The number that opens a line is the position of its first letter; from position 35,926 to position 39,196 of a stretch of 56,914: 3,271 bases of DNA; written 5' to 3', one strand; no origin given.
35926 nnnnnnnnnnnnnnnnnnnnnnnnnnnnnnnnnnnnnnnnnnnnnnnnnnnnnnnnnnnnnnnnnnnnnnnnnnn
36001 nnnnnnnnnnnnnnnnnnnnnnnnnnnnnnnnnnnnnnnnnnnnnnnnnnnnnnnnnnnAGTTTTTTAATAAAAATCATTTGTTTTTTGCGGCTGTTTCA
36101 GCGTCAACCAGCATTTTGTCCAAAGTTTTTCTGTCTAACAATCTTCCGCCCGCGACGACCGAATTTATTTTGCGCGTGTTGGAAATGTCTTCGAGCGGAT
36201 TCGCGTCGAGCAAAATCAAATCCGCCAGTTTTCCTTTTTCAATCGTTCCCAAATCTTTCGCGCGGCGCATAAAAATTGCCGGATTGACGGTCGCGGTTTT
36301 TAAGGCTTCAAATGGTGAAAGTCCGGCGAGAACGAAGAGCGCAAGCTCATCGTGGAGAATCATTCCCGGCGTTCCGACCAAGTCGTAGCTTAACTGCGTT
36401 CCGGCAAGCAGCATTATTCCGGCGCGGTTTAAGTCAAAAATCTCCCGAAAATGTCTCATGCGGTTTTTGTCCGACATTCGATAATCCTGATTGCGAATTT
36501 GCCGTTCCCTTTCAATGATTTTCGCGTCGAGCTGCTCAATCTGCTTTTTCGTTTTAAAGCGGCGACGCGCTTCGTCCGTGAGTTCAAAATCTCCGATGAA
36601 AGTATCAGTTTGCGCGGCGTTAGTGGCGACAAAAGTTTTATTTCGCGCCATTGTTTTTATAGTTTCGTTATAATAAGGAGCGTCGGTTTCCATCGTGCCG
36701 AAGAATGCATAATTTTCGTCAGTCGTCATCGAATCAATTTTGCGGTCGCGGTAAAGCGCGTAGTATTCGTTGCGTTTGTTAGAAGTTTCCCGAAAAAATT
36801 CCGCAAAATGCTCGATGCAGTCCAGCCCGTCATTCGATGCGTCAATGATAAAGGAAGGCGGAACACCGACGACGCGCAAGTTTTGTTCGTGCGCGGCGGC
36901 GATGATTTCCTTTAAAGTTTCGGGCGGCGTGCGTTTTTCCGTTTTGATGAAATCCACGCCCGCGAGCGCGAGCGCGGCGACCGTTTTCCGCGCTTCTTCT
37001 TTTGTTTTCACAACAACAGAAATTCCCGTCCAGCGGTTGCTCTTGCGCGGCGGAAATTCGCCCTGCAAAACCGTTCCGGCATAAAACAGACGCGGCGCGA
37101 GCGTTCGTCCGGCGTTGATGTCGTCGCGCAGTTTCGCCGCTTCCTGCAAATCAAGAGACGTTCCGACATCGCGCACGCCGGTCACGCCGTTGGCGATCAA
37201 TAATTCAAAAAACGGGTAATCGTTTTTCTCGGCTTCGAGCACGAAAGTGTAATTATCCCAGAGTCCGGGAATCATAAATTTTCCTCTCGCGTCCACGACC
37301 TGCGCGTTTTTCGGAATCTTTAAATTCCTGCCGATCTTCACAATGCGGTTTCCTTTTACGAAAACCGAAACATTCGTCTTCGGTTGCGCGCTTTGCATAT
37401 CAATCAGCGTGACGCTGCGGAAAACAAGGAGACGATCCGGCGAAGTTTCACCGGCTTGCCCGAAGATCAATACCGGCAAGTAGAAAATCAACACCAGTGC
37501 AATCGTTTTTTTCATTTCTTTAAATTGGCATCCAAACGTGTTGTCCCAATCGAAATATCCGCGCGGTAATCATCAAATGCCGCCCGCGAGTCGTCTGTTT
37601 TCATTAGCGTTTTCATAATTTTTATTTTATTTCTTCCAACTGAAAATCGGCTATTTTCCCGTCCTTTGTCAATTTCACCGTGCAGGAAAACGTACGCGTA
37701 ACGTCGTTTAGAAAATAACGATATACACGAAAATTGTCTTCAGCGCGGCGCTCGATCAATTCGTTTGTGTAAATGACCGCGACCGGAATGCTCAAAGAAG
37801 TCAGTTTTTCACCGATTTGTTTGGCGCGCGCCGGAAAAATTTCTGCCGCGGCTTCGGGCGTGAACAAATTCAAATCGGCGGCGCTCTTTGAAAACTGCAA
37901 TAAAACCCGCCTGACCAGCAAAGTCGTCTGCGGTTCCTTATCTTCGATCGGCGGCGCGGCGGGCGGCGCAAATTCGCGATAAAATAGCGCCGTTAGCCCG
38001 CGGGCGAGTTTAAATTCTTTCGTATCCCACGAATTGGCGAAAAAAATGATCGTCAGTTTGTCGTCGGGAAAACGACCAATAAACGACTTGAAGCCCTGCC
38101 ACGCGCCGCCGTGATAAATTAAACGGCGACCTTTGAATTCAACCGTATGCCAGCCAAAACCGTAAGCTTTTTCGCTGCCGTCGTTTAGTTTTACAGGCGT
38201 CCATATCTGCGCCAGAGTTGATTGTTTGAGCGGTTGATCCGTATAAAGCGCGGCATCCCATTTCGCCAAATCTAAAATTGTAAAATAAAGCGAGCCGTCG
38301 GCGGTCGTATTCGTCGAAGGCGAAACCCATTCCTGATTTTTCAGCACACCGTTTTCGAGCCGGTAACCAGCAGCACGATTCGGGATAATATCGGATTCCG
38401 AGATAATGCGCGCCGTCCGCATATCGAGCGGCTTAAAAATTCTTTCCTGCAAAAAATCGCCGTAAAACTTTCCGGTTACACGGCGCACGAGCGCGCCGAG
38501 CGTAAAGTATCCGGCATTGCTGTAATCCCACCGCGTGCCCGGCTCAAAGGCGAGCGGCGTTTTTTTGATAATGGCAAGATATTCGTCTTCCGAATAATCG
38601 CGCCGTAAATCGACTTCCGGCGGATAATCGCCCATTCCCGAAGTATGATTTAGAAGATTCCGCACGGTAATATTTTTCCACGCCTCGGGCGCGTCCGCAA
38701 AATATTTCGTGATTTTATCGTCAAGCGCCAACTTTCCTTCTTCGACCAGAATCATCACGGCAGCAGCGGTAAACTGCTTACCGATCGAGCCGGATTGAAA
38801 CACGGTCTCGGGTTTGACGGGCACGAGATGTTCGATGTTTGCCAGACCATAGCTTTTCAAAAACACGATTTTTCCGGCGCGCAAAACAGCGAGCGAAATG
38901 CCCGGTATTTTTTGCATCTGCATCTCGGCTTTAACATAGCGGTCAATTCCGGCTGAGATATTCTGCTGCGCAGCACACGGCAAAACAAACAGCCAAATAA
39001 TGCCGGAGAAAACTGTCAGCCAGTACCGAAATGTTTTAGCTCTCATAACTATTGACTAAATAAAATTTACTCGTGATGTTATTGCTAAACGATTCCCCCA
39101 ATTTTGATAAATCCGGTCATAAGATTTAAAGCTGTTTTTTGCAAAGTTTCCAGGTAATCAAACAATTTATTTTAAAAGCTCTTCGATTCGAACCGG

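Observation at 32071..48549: Recurring signature: accessory cassettes bordered by truncated copies of the neighbouring core gene's end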

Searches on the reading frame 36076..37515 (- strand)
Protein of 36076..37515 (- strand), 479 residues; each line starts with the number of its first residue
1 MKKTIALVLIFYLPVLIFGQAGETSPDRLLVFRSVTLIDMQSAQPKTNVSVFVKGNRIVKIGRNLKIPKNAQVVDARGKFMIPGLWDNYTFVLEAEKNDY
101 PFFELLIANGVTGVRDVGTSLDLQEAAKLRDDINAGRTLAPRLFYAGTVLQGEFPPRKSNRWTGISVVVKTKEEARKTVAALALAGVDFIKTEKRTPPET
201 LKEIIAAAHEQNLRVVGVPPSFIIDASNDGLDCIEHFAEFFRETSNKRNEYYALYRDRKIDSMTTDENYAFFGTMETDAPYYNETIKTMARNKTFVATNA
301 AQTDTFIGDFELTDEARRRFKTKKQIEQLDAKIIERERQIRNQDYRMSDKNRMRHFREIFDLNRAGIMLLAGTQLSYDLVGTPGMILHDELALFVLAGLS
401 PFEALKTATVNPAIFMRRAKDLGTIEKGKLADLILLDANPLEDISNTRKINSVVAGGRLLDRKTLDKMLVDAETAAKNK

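Call 3: search_protein_families(library=pfam, proteins=[window:36076-37515:-])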
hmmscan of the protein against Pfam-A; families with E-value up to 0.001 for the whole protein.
window:36076-37515:- (479 aa): 2 families
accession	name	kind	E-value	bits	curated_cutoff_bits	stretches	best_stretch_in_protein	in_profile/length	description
PF01979.26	Amidohydro_1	-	4e-14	53.1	25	1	107-459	46-344/345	Amidohydrolase family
PF07969.17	Amidohydro_3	-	1.5e-09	38.3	29.7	1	399-442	407-450/472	Amidohydrolase family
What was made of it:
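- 36076..37515 (-): Cargo gene: second amidohydrolase with a signal peptide, only ~33% identical to dht over short stretches. Pfam PF01979 (call 3).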

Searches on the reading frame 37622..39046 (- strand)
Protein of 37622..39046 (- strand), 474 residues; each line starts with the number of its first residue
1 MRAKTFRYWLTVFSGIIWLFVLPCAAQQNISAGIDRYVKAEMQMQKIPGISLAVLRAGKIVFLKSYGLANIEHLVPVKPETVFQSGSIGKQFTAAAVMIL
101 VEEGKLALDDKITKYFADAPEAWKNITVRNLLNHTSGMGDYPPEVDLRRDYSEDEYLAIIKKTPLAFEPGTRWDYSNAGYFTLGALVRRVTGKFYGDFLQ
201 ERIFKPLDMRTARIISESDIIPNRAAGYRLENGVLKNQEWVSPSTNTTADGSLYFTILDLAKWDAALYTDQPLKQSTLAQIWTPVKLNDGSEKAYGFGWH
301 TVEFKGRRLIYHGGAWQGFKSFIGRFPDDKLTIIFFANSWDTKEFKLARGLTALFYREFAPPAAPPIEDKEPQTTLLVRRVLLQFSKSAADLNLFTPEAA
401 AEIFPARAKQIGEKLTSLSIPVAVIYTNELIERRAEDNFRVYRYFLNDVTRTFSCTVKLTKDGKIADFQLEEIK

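Call 3: search_protein_families(library=pfam, proteins=[window:37622-39046:-])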
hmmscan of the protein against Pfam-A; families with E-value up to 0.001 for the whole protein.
window:37622-39046:- (474 aa): 1 family
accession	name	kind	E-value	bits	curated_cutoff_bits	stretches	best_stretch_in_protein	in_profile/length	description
PF00144.29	Beta-lactamase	-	1.6e-74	251.5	27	1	34-352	1-324/329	Beta-lactamase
